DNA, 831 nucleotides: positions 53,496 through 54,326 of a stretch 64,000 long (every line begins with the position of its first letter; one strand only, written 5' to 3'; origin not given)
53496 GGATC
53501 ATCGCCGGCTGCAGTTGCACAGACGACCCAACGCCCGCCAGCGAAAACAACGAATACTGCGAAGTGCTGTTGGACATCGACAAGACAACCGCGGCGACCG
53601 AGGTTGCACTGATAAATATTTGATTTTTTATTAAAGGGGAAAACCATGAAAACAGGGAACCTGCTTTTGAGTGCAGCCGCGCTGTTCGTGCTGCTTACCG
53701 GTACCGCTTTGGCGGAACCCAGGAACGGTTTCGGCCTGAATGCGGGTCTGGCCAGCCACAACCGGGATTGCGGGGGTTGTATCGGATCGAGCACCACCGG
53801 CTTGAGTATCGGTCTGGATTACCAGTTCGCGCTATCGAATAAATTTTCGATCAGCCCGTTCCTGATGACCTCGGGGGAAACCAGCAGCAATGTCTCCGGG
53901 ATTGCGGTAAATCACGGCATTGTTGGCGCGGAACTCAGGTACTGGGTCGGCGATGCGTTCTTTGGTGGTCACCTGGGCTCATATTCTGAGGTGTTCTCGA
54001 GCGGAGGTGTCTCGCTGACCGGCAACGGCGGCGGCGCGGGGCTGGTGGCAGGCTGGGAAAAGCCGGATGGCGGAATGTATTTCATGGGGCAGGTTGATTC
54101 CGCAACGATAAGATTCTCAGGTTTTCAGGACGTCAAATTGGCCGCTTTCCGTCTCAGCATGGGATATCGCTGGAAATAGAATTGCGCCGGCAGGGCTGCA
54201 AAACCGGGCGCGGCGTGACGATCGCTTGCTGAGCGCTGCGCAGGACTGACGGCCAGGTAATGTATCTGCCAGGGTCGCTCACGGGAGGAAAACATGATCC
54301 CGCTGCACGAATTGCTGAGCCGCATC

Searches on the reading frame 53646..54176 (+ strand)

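Call 41: search_protein_families(library=pfam, proteins=[window:53646-54176:+], max_evalue=0.01)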
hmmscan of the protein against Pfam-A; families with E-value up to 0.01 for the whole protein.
window:53646-54176:+ (177 aa): 2 families
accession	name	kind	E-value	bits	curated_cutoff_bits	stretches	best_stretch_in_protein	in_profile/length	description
PF12099.14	DUF3575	-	0.00074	19.3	21.1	1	55-136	32-120/177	Protein of unknown function (DUF3575)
PF13505.12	OMP_b-brl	-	0.0015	19.2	28.7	1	9-175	2-174/175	Outer membrane protein beta-barrel domain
